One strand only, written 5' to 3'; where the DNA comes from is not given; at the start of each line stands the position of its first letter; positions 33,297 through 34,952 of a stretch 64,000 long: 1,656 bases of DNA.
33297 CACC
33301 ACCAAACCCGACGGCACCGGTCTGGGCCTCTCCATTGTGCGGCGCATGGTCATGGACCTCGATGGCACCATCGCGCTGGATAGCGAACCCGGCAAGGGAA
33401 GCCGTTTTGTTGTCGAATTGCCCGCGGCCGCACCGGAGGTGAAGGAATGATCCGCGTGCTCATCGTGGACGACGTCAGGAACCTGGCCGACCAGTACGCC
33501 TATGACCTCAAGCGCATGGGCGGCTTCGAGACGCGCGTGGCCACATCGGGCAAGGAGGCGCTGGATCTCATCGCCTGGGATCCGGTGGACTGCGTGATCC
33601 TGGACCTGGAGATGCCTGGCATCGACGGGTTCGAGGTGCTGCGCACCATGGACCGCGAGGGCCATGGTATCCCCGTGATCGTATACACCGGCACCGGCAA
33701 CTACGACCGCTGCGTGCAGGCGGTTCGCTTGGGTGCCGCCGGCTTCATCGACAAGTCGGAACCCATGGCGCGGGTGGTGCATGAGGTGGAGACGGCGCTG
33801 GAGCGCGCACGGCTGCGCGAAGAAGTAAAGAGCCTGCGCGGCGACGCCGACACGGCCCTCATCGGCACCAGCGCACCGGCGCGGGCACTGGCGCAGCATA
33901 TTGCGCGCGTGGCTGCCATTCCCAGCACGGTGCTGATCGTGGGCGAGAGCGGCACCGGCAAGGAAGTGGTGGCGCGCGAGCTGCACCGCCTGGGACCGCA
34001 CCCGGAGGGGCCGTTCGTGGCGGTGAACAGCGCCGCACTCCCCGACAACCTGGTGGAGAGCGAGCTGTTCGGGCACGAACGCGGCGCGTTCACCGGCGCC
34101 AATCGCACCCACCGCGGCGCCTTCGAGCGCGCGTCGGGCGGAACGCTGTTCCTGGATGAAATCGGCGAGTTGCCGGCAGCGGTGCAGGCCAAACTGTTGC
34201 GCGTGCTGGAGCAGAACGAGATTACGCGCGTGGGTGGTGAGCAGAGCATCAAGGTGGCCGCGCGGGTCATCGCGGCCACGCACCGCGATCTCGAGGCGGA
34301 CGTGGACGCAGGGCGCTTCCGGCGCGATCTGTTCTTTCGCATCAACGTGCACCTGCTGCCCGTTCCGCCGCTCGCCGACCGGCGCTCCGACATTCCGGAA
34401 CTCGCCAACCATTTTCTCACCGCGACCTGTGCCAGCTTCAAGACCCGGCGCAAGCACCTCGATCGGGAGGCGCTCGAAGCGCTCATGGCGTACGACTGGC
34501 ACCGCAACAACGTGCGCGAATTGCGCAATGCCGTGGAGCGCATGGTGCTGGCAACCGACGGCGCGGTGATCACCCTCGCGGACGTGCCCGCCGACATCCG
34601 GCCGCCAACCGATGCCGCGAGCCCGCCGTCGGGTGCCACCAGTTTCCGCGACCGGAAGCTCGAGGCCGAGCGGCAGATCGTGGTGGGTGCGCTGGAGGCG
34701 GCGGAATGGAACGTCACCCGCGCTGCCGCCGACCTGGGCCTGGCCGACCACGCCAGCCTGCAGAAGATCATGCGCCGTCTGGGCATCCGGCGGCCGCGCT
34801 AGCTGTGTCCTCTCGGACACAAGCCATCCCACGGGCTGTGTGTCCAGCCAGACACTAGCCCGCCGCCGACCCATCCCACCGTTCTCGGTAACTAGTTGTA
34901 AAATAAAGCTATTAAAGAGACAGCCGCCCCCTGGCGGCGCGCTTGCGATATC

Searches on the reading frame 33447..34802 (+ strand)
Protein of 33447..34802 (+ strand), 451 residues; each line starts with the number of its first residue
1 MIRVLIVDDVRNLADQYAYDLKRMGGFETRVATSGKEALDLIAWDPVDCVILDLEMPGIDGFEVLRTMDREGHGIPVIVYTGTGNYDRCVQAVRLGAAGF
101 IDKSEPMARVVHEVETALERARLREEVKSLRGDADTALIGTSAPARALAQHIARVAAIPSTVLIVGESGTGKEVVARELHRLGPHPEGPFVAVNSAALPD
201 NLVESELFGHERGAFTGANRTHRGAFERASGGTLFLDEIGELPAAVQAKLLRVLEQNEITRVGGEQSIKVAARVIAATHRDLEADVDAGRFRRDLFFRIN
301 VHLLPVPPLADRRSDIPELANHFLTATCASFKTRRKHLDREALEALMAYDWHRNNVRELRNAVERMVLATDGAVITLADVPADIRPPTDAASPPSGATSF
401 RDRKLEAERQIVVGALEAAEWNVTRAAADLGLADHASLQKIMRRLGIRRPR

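Call 3: search_protein_families(library=pfam, proteins=[window:33447-34802:+])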
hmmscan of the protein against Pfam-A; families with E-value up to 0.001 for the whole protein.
window:33447-34802:+ (451 aa): 8 families
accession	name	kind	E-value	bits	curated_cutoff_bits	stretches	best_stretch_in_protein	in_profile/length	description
PF00158.32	Sigma54_activat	-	1.8e-66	223.4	20.2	1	138-302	1-165/168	Sigma-54 interaction domain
PF00072.30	Response_reg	-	4.4e-23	82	30.2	1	4-114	1-110/111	Response regulator receiver domain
PF25601.1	AAA_lid_14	-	1.7e-22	79.4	27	1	311-392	2-82/87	AAA+ ATPase lid domain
PF14532.12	Sigma54_activ_2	-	4.3e-20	72.8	25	1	139-309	1-138/138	Sigma-54 interaction domain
PF07728.20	AAA_5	-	1.4e-09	38.5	22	1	162-280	2-123/139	AAA domain (dynein-related subfamily)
PF01078.27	Mg_chelatase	-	6.6e-07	29.4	20.3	1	217-274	93-150/207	Magnesium chelatase, subunit ChlI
PF07724.20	AAA_2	-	9.1e-05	23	27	1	161-272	5-116/166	AAA domain (Cdc48 subfamily)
PF13191.12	AAA_16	-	0.00073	20.5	32.6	0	146-204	10-80/167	AAA ATPase domain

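Call 11: find_related_loci(query=window:33447-34799:+, collection=genome_contigs, flank=6000)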
Query window:33447-34799:+ (451 aa) in genome_contigs; peptide patterns used: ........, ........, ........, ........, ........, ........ (x = any residue, [..] = any of these).
600 stretches matched a pattern (row limit reached: there are more); 600 encode a relative of the query (tblastn E <= 1e-3); the best 80 are kept; 80 distinct loci.
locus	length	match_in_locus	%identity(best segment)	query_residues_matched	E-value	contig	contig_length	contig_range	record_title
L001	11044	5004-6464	60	1-450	2e-179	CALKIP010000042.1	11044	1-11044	MAG TPA_asm: uncultured bacterium isolate SRR6713625_bin.14_CONCOCT_v1.1_MAG genome assembly, contig: ERZ794971.3666, wh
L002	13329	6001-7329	41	4-447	1e-104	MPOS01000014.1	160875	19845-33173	MAG: Deltaproteobacteria bacterium Phox-21 k99_19648, whole genome shotgun sequence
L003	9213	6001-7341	45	4-449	4e-104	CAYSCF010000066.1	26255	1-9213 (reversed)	MAG TPA_asm: uncultured Sandaracinaceae bacterium isolate binchicken_co54_31 genome assembly, contig: NODE_3185_length_2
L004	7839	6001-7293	40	26-451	6e-102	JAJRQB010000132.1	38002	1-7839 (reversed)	MAG: Deltaproteobacteria bacterium isolate Dive100_bin10.31 k141_687463, whole genome shotgun sequence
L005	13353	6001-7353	43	3-447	3e-100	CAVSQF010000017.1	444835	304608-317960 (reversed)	MAG: uncultured delta proteobacterium isolate MFD01476.bin.1.163 genome assembly, contig: contig_22267, whole genome sho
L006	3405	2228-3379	44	1-384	6e-100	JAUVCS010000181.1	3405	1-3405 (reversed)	MAG: Desulfuromusa sp. isolate CSMAG_277 CSMAG_277_k141_4809611_length_3405_cov_3.1949, whole genome shotgun sequence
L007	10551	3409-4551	44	1-380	1e-97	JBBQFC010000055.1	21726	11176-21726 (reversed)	MAG: Flavobacteriales bacterium isolate Co_metawrap_1054 Cmw_1054_k141_5330072_length_21726_cov_56.3568, whole genome sh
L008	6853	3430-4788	41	3-450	2e-97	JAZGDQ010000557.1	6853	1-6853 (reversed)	MAG: bacterium isolate SCS3bin.47 SCS3bin.47_557, whole genome shotgun sequence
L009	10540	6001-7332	40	4-432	6e-96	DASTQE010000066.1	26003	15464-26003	MAG TPA_asm: Nitrospira sp. isolate SMAG_U2215 k141_705849, whole genome shotgun sequence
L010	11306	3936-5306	42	1-441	2e-95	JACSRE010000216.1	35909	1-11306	MAG: Myxococcus sp. isolate MY1 contig-70_1003, whole genome shotgun sequence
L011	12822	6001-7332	42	2-446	2e-95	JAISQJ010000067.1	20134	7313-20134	MAG: Treponema sp. isolate Kf353_bin129 k119_3457955, whole genome shotgun sequence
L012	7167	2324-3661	38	1-443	5e-95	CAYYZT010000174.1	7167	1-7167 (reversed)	MAG TPA_asm: uncultured Chitinophaga sp. isolate SRP344714_co2_369 genome assembly, contig: NODE_27571_length_7167_cov_3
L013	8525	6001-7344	40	4-448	2e-94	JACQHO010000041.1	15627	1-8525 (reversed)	MAG: Nitrospirae bacterium isolate NC_groundwater_1101_Ag_S2p5_58_88 S_2p5_S6_coassembly_k141_685156, whole genome shotg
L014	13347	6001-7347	42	4-451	8e-95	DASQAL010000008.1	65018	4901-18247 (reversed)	MAG TPA_asm: Candidatus Acidoferrum sp. isolate SMAG_U11644 k141_1555217, whole genome shotgun sequence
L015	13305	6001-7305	42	2-433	3e-94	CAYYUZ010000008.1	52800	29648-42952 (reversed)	MAG TPA_asm: uncultured Spirochaetales bacterium isolate binchicken_co54_357 genome assembly, contig: NODE_1050_length_5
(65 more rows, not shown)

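Call 25: find_encoding_contigs(protein=window:33447-34802:+, flank=3000, max_places=4)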
Protein window:33447-34802:+ (451 aa): 7 contigs read that carry it; 3 places shown.
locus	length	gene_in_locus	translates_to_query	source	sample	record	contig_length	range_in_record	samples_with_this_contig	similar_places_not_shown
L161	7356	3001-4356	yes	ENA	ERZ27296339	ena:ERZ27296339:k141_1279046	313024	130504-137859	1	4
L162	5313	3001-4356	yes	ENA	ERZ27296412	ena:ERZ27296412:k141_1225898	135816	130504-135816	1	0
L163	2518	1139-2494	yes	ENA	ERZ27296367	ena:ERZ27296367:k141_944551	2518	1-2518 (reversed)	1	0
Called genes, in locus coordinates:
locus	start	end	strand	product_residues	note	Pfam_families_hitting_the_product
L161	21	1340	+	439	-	-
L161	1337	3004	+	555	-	PF00672:HAMP (faint), PF02518:HATPase_c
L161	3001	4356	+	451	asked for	PF00072:Response_reg, PF00158:Sigma54_activat, PF01078:Mg_chelatase (faint), PF14532:Sigma54_activ_2, PF07728:AAA_5, PF25601:AAA_lid_14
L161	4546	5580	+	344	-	PF07721:TPR_4 (faint), PF00515:TPR_1 (faint), PF07719:TPR_2 (faint), PF09976:TPR_21 (faint), PF13176:TPR_7 (faint), PF12895:ANAPC3 (weak), PF13432:TPR_16, PF13414:TPR_11 (weak), +7 more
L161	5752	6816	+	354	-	PF01522:Polysacc_deac_1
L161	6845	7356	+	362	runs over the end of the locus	PF00583:Acetyltransf_1 (faint), PF13508:Acetyltransf_7 (faint)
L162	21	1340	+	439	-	-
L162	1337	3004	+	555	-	PF00672:HAMP (faint), PF02518:HATPase_c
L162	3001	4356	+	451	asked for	PF00072:Response_reg, PF00158:Sigma54_activat, PF01078:Mg_chelatase (faint), PF14532:Sigma54_activ_2, PF07728:AAA_5, PF25601:AAA_lid_14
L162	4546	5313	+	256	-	?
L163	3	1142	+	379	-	?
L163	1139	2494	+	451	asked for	PF00072:Response_reg, PF00158:Sigma54_activat, PF01078:Mg_chelatase (faint), PF14532:Sigma54_activ_2, PF07728:AAA_5, PF25601:AAA_lid_14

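Call 26: search_protein_families(library=ncbifam, proteins=[window:33447-34802:+], max_evalue=0.00001)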
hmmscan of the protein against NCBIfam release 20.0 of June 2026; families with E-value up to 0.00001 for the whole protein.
window:33447-34802:+ (451 aa): 88 families (the best 25 are shown)
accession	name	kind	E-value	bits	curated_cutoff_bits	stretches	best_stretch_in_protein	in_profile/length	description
NF008469.0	PRK11361.1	equivalog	7.1e-114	381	714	1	3-441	6-451/461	acetoacetate metabolism transcriptional regulator AtoC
TIGR01818.1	ntrC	equivalog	2.1e-109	366.4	558.6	1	4-396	1-394/463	nitrogen regulation protein NR(I)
NF051870.1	NAssimRespRegNtrX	equivalog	9.8e-100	334.5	600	1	3-447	3-452/452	nitrogen assimilation response regulator NtrX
TIGR02915.1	PEP_resp_reg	equivalog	1.3e-99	334.1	502.6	1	4-447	1-444/445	PEP-CTERM-box response regulator transcription factor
NF003451.0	PRK05022.1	equivalog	1.9e-94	317.2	476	1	107-448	161-511/512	nitric oxide reductase transcriptional regulator NorR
TIGR01817.1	nifA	equivalog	4e-94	316.3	528.85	1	92-380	155-438/534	nif-specific transcriptional activator NifA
NF007689.0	PRK10365.1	equivalog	9.9e-94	314.6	760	1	2-443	6-441/441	sigma-54-dependent response regulator transcription factor ZraR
NF041552.1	TF_PrdR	equivalog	9.6e-91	304.8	795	1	111-429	241-561/577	sigma-54 dependent transcriptional regulator PrdR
NF008176.1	PRK10923.1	equivalog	8.3e-90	301.6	620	1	6-391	8-392/469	nitrogen regulation protein NR(I)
NF038308.1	RNA_repair_RtcR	equivalog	1.2e-88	298.3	650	1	132-440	176-478/530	RNA repair transcriptional activator RtcR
NF011695.0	PRK15115.1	equivalog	8e-86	288.5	763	1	3-431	8-423/445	two-component system response regulator GlrR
NF049963.1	RespRegFlgRCampy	domain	1.6e-84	284.3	750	1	4-381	3-378/429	fla regulon two-component system response regulator FlgR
NF041946.1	LuxO_transreg_Vib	equivalog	4.6e-83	279.5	800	1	7-388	2-384/463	quorum-sensing sigma-54 dependent transcriptional regulator LuxO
TIGR02974.1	phageshock_pspF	equivalog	1.2e-81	274.6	443.55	1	138-375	1-238/336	phage shock protein operon transcriptional activator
TIGR02329.1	propionate_PrpR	equivalog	7.3e-78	262.5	499.2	1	134-433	210-516/526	propionate catabolism operon regulatory protein PrpR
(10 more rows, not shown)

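Call 39: search_solved_structures(query=window:33447-34799:+, max_evalue=1e-20)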
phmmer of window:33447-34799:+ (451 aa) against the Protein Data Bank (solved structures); distinct sequences matched with E-value up to 1e-20: 35.
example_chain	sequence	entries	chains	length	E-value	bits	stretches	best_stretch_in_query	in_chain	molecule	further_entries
1ny5_A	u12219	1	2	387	2.5e-81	276.8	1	4-378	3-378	transcriptional regulator (NtrC family)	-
4l4u_A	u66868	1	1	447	1.7e-80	274.1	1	4-380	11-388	Transcriptional regulator (NtrC family)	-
9qq6_C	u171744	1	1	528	4e-77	262.9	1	113-436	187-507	Nif-specific regulatory protein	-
1ojl_A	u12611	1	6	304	2e-73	250.8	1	138-442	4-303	TRANSCRIPTIONAL REGULATORY PROTEIN ZRAR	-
3dzd_A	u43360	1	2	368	1.8e-72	247.6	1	3-375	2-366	Transcriptional regulator (NtrC family)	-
5ep0_A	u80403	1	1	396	2.5e-70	240.6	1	3-382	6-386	Putative repressor protein luxO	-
5m7n_A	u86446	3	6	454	3.4e-68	233.6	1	4-447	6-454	Nitrogen assimilation regulatory protein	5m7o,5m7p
26jl_A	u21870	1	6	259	2.4e-64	220.9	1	138-383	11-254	Flagellar regulatory protein A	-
8p53_C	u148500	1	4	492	3.5e-64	220.3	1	123-419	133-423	Transcriptional regulator FleQ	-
4ly6_A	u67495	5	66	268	4e-64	220.1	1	138-378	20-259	Transcriptional regulator (NtrC family)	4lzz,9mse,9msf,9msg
1ny6_A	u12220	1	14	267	5.1e-64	219.8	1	139-378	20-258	transcriptional regulator (NtrC family)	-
5exx_A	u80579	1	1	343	1.2e-63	218.6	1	137-430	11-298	Transcriptional regulator FleQ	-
6j7e_A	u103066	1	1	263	2.7e-63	217.4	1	136-387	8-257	Nitrogen assimilation regulatory protein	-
8pb9_D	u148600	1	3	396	2.8e-63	217.4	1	122-385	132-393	Transcriptional regulator FleQ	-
7ejw_C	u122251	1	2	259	3.7e-63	216.9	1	136-385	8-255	Transcriptional regulator FleQ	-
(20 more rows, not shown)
